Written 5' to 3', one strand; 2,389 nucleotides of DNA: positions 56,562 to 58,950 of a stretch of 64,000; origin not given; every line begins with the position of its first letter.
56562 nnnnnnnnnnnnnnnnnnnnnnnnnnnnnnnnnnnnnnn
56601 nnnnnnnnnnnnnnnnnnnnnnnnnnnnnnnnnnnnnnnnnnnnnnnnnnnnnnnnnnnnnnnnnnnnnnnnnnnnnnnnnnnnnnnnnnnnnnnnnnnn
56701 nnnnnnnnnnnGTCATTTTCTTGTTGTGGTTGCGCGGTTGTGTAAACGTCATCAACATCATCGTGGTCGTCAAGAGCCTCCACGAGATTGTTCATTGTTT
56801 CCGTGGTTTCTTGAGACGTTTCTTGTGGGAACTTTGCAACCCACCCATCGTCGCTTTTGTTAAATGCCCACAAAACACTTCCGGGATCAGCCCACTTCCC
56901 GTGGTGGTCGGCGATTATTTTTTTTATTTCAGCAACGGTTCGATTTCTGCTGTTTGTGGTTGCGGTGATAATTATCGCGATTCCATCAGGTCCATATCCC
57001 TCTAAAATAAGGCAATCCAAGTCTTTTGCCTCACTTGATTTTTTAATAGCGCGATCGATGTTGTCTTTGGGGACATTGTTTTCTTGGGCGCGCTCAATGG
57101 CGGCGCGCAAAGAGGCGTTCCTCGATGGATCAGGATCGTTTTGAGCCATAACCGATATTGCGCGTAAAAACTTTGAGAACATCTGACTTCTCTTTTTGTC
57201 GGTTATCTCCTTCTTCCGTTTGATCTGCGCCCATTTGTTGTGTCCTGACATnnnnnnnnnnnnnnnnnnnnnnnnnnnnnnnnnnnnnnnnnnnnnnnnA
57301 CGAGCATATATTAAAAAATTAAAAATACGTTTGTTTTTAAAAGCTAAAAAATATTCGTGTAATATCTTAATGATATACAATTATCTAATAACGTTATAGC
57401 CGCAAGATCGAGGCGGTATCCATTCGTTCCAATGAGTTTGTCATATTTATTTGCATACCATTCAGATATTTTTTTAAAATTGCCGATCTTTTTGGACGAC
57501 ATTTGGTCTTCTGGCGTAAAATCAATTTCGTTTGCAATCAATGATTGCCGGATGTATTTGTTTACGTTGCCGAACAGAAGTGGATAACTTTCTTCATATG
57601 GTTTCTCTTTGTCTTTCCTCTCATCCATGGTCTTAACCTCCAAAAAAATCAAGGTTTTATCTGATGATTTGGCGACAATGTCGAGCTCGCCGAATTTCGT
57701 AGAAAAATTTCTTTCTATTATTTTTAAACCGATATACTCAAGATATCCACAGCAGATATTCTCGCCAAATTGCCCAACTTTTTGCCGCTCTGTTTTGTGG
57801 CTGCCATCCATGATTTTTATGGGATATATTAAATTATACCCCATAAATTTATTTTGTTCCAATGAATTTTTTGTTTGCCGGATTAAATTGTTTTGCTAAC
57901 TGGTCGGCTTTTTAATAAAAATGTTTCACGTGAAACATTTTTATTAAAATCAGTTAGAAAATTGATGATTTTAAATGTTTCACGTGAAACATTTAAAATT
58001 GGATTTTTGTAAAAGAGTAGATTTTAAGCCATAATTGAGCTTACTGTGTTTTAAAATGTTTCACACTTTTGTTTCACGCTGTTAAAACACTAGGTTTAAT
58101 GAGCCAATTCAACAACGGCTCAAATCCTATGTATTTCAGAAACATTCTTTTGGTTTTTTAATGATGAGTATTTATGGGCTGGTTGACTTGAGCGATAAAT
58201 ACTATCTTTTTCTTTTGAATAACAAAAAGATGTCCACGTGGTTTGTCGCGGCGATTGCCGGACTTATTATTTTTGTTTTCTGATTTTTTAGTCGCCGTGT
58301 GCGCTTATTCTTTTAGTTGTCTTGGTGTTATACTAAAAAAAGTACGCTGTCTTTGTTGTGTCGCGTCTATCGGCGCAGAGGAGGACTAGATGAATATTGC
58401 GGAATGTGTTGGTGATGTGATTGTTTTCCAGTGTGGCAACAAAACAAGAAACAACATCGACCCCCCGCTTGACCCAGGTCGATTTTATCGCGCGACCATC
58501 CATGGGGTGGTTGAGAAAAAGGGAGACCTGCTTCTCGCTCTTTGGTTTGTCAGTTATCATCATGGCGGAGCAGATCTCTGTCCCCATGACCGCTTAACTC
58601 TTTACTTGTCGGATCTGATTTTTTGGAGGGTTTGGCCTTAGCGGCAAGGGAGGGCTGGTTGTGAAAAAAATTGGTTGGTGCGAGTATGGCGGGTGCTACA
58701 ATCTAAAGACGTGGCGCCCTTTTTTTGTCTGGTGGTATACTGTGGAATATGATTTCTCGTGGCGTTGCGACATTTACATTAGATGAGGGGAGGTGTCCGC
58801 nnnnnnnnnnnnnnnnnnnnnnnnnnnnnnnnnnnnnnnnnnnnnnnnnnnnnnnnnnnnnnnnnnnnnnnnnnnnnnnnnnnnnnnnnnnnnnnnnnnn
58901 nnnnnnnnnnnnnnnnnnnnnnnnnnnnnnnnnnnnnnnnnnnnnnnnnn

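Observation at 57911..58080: Operator array: the 20-bp perfect palindrome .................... occurs twice, about 55 bp apart, plus two direct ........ half-sites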

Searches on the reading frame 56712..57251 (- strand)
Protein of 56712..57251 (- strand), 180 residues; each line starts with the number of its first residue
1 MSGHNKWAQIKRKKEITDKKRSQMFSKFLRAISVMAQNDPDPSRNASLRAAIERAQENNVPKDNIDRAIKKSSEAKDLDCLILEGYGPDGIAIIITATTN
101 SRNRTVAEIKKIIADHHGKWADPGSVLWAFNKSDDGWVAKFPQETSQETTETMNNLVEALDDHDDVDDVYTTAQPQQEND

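Call 27: find_homologous_proteins(query=window:56712-57251:-, max_evalue=1e-20)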
Query window:56712-57251:- (180 aa): 4648 proteins with E <= 1e-20 among 4858 candidates; the best 120 are listed.
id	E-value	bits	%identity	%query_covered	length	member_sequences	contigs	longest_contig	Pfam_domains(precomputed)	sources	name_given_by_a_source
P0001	1.7e-98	346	100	87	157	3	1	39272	PF01709.27,PF20772.3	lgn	-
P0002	1.3e-87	310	77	100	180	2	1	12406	PF01709.27,PF20772.3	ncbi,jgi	jgi:YebC/PmpR family DNA-binding regulatory protein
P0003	5.9e-81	288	73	100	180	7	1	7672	PF01709.27,PF20772.3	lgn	-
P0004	1.4e-79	284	74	97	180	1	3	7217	PF01709.27,PF20772.3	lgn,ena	-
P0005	8.8e-79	281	71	98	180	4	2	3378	PF01709.27,PF20772.3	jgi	jgi:YebC/PmpR family DNA-binding regulatory protein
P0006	2.3e-75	270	66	100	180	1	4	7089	PF01709.27,PF20772.3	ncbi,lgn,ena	-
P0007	5.2e-71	256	65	98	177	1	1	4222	PF01709.27,PF20772.3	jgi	jgi:YebC/PmpR family DNA-binding regulatory protein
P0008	5.7e-71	256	73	87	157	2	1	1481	PF01709.27,PF20772.3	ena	-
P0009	1.3e-70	255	64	96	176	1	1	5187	PF01709.27,PF20772.3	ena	-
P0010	2.6e-70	254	64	98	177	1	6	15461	PF01709.27,PF20772.3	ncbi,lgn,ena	-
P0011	6.4e-69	249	64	96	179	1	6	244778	PF01709.27,PF20772.3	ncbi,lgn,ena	-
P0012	6.4e-69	249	64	96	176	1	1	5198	PF01709.27,PF20772.3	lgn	-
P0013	8.1e-69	249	62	97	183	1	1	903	PF01709.27,PF20772.3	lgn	-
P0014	1.1e-68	249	62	98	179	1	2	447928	PF01709.27,PF20772.3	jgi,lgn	jgi:YebC/PmpR family DNA-binding regulatory protein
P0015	1.5e-68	248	63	97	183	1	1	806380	PF01709.27,PF20772.3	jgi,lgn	jgi:YebC/PmpR family DNA-binding regulatory protein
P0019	6.8e-68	246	63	96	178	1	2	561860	PF01709.27,PF20772.3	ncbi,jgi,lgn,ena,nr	ncbi:MAG: hypothetical protein KatS3mg098_118 [Candidatus Parcubacteria bacterium]|nr:MAG: hypotheti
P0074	1.2e-55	206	55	95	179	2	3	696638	PF01709.27,PF20772.3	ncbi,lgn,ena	-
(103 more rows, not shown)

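Call 28: find_encoding_contigs(protein=P0002, flank=10000, max_places=2)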
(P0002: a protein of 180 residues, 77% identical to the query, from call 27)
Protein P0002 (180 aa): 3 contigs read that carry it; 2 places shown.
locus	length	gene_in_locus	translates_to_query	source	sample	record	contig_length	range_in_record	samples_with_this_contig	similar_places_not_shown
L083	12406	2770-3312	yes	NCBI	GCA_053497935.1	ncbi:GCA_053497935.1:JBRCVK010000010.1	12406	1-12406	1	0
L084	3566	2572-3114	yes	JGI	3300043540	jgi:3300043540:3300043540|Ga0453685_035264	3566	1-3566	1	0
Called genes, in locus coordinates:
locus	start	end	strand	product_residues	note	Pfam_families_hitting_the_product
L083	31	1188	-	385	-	PF05559:DUF763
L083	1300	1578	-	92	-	-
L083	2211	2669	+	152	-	PF02021:UPF0102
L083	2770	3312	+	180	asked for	PF20772:TACO1_YebC_N, PF01709:Transcrip_reg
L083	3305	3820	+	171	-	PF02075:RuvC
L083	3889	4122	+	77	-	-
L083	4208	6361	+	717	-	PF00912:Transgly, PF00905:Transpeptidase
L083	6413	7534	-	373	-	PF00712:DNA_pol3_beta, PF02767:DNA_pol3_beta_2, PF02768:DNA_pol3_beta_3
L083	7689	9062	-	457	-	PF11638:DnaA_N, PF00004:AAA (faint), PF00308:Bac_DnaA, PF01695:IstB_IS21, PF08299:Bac_DnaA_C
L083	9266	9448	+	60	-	PF00468:Ribosomal_L34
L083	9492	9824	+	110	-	PF00825:Ribonuclease_P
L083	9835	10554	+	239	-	PF02096:60KD_IMP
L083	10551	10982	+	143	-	PF01424:R3H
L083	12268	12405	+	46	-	?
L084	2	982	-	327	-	?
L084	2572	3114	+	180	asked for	PF20772:TACO1_YebC_N, PF01709:Transcrip_reg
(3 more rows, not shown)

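Call 29: find_encoding_contigs(protein=P0011, flank=10000, max_places=2)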
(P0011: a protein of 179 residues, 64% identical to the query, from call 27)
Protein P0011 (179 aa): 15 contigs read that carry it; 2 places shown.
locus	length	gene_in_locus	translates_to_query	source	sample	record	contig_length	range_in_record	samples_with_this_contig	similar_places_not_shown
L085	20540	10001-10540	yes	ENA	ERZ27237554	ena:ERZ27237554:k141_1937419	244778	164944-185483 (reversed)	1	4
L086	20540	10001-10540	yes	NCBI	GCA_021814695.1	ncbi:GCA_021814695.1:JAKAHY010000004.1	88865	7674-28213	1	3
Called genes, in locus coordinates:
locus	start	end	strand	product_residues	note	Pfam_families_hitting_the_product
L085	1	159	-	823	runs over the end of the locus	PF00521:DNA_topoisoIV, PF03989:DNA_gyraseA_C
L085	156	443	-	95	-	-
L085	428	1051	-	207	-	PF13483:Lactamase_B_3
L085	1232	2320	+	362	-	PF23459:S1_RRP5 (faint), PF00575:S1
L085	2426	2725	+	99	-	-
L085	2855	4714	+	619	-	PF06480:FtsH_ext, PF00004:AAA, PF17862:AAA_lid_3, PF01434:Peptidase_M41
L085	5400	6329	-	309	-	PF06790:UPF0259 (weak), PF10110:GPDPase_memb (weak)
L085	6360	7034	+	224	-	-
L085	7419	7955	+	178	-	PF08123:DOT1 (faint)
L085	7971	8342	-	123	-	-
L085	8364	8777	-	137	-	PF00472:RF-1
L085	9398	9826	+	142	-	PF01939:NucS_C (weak), PF02021:UPF0102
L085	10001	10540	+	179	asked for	PF20772:TACO1_YebC_N, PF01709:Transcrip_reg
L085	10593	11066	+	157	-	PF02075:RuvC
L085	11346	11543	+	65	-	-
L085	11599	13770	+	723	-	PF00912:Transgly, PF00905:Transpeptidase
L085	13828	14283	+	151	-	-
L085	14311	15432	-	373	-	PF00712:DNA_pol3_beta, PF02767:DNA_pol3_beta_2, PF02768:DNA_pol3_beta_3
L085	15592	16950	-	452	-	PF11638:DnaA_N, PF00308:Bac_DnaA, PF00004:AAA (weak), PF01695:IstB_IS21, PF08299:Bac_DnaA_C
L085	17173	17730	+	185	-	-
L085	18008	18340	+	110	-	PF00825:Ribonuclease_P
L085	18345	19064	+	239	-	PF02096:60KD_IMP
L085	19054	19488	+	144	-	PF01424:R3H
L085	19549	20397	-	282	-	PF00892:EamA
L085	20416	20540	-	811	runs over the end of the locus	PF02739:5_3_exonuc_N, PF01367:5_3_exonuc, PF00476:DNA_pol_A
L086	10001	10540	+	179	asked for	PF20772:TACO1_YebC_N, PF01709:Transcrip_reg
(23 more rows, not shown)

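Call 30: find_encoding_contigs(protein=P0015, flank=10000, max_places=2)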
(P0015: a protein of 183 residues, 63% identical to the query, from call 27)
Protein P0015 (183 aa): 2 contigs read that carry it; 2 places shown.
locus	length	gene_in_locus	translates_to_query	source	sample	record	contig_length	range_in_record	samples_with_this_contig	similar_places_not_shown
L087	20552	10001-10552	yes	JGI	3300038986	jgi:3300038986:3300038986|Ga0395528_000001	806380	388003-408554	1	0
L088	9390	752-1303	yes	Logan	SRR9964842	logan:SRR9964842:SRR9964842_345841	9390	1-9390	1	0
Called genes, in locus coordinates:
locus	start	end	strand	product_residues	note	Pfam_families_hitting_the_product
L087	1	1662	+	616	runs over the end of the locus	PF06480:FtsH_ext (weak), PF00004:AAA, PF17862:AAA_lid_3, PF01434:Peptidase_M41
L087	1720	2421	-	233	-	PF18735:HEPN_RiboL-PSP (faint)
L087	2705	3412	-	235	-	PF00149:Metallophos (weak), PF12850:Metallophos_2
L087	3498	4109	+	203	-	-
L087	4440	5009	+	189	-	-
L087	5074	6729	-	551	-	PF13229:Beta_helix (weak)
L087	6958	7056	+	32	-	-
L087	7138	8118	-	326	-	PF01018:GTP1_OBG, PF01926:MMR_HSR1, PF02421:FeoB_N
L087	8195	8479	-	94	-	-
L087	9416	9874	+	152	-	PF08378:NERD (weak), PF02021:UPF0102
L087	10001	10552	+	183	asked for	PF20772:TACO1_YebC_N, PF01709:Transcrip_reg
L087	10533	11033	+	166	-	PF02075:RuvC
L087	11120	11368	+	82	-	-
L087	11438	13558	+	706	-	PF00912:Transgly, PF00905:Transpeptidase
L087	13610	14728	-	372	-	PF00712:DNA_pol3_beta, PF02767:DNA_pol3_beta_2, PF02768:DNA_pol3_beta_3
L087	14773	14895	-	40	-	-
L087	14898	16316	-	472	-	PF11638:DnaA_N, PF00308:Bac_DnaA, PF01695:IstB_IS21, PF00004:AAA (faint), PF08299:Bac_DnaA_C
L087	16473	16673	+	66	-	PF00468:Ribosomal_L34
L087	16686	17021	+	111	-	-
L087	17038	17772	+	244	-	PF02096:60KD_IMP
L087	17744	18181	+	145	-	PF01424:R3H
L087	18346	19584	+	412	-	PF07963:N_methyl (weak), PF13385:Laminin_G_3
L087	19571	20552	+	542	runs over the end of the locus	PF07963:N_methyl (weak), PF13385:Laminin_G_3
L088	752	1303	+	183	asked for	PF20772:TACO1_YebC_N, PF01709:Transcrip_reg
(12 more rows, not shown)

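Call 38: find_encoding_contigs(protein=P0019, flank=10000, max_places=1)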
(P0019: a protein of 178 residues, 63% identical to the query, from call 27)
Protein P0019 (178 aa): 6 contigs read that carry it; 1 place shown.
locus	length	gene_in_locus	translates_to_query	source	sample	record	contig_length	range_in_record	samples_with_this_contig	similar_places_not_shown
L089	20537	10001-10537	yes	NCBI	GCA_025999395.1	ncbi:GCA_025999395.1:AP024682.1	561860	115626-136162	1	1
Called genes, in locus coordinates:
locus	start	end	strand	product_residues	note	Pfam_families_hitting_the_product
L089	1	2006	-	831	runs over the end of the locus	PF00521:DNA_topoisoIV, PF03989:DNA_gyraseA_C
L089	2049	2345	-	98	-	-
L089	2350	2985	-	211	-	PF13483:Lactamase_B_3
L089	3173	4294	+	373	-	PF23459:S1_RRP5 (faint), PF00575:S1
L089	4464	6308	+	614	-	PF06068:TIP49 (faint), PF07728:AAA_5 (faint), PF00004:AAA, PF17862:AAA_lid_3, PF01434:Peptidase_M41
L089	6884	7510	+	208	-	PF09335:VTT_dom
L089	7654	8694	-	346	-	-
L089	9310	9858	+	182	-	PF08378:NERD (weak), PF02021:UPF0102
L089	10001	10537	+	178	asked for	PF20772:TACO1_YebC_N, PF01709:Transcrip_reg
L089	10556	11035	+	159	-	PF02075:RuvC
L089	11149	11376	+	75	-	-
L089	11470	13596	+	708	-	PF00912:Transgly, PF00905:Transpeptidase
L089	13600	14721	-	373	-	PF00712:DNA_pol3_beta, PF02767:DNA_pol3_beta_2, PF02768:DNA_pol3_beta_3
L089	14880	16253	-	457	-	PF11638:DnaA_N, PF00308:Bac_DnaA, PF01695:IstB_IS21, PF00004:AAA (weak), PF08299:Bac_DnaA_C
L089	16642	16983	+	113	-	PF00825:Ribonuclease_P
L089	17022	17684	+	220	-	PF02096:60KD_IMP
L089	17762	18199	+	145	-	PF01424:R3H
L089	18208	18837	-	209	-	PF00476:DNA_pol_A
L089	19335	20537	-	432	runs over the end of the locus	PF02739:5_3_exonuc_N, PF01367:5_3_exonuc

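Call 39: find_encoding_contigs(protein=P0074, flank=10000, max_places=1)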
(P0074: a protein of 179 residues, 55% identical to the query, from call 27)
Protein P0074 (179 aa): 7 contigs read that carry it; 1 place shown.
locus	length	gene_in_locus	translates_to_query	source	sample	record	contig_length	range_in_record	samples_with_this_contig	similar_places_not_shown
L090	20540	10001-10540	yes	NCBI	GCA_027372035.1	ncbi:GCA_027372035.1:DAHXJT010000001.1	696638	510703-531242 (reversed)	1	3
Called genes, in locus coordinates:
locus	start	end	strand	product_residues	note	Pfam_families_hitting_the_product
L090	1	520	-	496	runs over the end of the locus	PF00476:DNA_pol_A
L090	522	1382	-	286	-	PF02739:5_3_exonuc_N, PF01367:5_3_exonuc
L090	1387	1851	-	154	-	PF02367:TsaE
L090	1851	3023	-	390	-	PF01520:Amidase_3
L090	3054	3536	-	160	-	PF00932:LTD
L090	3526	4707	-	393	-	PF05559:DUF763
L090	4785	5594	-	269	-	-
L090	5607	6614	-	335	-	PF05496:RuvB_N, PF07728:AAA_5, PF00004:AAA, PF17864:AAA_lid_4, PF05491:WHD_RuvB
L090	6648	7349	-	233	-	-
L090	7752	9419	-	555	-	PF00437:T2SSE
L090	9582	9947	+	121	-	-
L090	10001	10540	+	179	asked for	PF20772:TACO1_YebC_N, PF01709:Transcrip_reg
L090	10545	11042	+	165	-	PF02075:RuvC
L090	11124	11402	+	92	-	-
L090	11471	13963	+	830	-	PF00912:Transgly, PF00905:Transpeptidase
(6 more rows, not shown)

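Call 56: find_encoding_contigs(protein=P0014, flank=10000, max_places=1)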
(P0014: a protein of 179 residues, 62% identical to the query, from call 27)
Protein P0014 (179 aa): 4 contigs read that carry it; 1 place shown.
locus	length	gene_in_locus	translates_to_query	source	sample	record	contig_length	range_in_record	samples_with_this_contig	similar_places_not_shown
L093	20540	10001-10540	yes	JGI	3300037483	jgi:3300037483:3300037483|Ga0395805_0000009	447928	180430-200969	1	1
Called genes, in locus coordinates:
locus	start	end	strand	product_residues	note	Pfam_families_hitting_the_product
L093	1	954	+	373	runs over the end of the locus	PF23459:S1_RRP5 (faint), PF00575:S1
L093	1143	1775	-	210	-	-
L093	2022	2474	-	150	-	-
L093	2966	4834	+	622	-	PF06480:FtsH_ext (faint), PF00004:AAA, PF07728:AAA_5 (faint), PF17862:AAA_lid_3, PF01434:Peptidase_M41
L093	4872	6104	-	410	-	PF00232:Glyco_hydro_1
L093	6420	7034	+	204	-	-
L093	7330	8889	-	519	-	PF03734:YkuD, PF00768:Peptidase_S11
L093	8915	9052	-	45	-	-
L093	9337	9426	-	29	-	-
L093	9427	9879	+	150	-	PF02021:UPF0102, PF08378:NERD (weak)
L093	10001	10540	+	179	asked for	PF20772:TACO1_YebC_N, PF01709:Transcrip_reg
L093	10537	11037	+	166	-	PF02075:RuvC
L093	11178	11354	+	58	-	-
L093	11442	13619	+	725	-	PF00912:Transgly, PF00905:Transpeptidase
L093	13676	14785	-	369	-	PF00712:DNA_pol3_beta, PF02767:DNA_pol3_beta_2, PF02768:DNA_pol3_beta_3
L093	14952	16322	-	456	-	PF11638:DnaA_N, PF00308:Bac_DnaA, PF01695:IstB_IS21, PF00004:AAA (weak), PF08299:Bac_DnaA_C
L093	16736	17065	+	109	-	PF00825:Ribonuclease_P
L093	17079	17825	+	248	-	PF02096:60KD_IMP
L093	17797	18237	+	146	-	PF01424:R3H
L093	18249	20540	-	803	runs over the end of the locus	PF02739:5_3_exonuc_N, PF01367:5_3_exonuc, PF00476:DNA_pol_A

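Call 57: find_encoding_contigs(protein=P0003, flank=10000, max_places=1)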
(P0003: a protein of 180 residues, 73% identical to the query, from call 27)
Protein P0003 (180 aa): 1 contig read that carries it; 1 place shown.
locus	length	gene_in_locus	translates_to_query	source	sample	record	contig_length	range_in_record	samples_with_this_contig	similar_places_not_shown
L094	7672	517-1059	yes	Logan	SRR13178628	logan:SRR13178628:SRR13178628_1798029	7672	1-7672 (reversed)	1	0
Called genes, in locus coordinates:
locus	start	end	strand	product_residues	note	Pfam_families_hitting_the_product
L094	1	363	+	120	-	?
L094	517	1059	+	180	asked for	PF20772:TACO1_YebC_N, PF01709:Transcrip_reg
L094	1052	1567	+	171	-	PF02075:RuvC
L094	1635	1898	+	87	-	-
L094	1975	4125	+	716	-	PF00912:Transgly, PF00905:Transpeptidase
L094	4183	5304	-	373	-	PF00712:DNA_pol3_beta, PF02767:DNA_pol3_beta_2, PF02768:DNA_pol3_beta_3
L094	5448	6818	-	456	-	PF11638:DnaA_N, PF00308:Bac_DnaA, PF01695:IstB_IS21, PF00004:AAA (faint), PF08299:Bac_DnaA_C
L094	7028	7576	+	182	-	PF00825:Ribonuclease_P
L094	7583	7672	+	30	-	?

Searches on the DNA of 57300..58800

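Call 42: search_rna_families(source=window, start=57300, end=58800, threshold=evalue, max_evalue=1)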
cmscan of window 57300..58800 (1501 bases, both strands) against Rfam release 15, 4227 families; matches with E-value up to 1: 18.
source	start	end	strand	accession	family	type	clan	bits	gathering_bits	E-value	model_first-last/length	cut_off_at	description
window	57916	57996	-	RF03926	MIR1435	Gene; miRNA;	-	32.7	94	0.014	1-186/186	no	MIR1435 microRNA precursor family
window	57910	57949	-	RF00951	mir-1302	Gene; miRNA;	-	27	62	0.093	1-52/52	no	mir-1302 microRNA precursor family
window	57922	57991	+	RF03743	MIR7696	Gene; miRNA;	-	26.6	83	0.022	1-88/88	no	MIR7696 microRNA precursor family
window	57968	58001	+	RF03697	mir-722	Gene; miRNA;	-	26.3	81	0.019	1-67/67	no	mir-722 microRNA precursor family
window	57920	57993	+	RF03940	MIR9563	Gene; miRNA;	-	25.1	90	0.051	23-105/127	no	MIR9563 microRNA precursor family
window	57919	57992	-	RF04130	MIR7996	Gene; miRNA;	-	24.8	119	0.092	1-190/190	no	MIR7996 microRNA precursor family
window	57928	57985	+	RF03665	MIR4359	Gene; miRNA;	-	24.5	75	0.084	1-67/67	no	MIR4359 microRNA precursor family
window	57966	57999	-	RF03697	mir-722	Gene; miRNA;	-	24.3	81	0.069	1-67/67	no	mir-722 microRNA precursor family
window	57919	57994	-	RF04228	MIR6140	Gene; miRNA;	-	23.4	140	0.15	1-165/165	no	MIR6140 microRNA precursor family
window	57919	57995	+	RF00851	mir-230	Gene; miRNA;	-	22.8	72.7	0.05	1-82/82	no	mir-230 microRNA precursor family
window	57878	57970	+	RF01238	snR70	Gene; snRNA; snoRNA; CD-box;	CL00059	22.4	55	0.059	1-165/165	no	Small nucleolar RNA snR70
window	57919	57994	-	RF03722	MIR4378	Gene; miRNA;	-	22.4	90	0.37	1-91/91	no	MIR4378 microRNA precursor family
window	57921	57992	+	RF03709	MIR1878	Gene; miRNA;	-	21.7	70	0.45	9-90/100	no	MIR1878 microRNA precursor family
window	57922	57991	+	RF00833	mir-70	Gene; miRNA;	-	21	90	0.5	1-79/79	no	mir-70 microRNA precursor family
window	57894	57959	+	RF03664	MIR6288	Gene; miRNA;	-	20.4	74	0.62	1-92/92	no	MIR6288 microRNA precursor family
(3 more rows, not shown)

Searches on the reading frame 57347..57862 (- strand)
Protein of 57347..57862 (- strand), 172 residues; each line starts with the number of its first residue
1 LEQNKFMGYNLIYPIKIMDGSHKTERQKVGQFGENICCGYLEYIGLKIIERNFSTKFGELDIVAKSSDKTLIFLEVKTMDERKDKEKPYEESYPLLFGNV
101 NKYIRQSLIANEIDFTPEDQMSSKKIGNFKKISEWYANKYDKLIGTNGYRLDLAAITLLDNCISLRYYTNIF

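Call 10: search_protein_families(library=pfam, proteins=[window:57347-57862:-], max_evalue=0.01)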
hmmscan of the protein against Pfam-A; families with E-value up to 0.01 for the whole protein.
window:57347-57862:- (172 aa): 1 family
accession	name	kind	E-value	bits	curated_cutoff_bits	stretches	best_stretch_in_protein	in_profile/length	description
PF02021.23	UPF0102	-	3.1e-13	50.3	23.6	1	33-84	1-47/80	Uncharacterised protein family UPF0102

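Call 26: find_related_loci(query=window:57347-57862:-, collection=metagenome_contigs, flank=8000)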
Query window:57347-57862:- (172 aa) in metagenome_contigs; peptide patterns used: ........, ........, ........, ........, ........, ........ (x = any residue, [..] = any of these).
132 stretches matched a pattern, but none encodes a relative of the query by tblastn (E <= 1e-3).
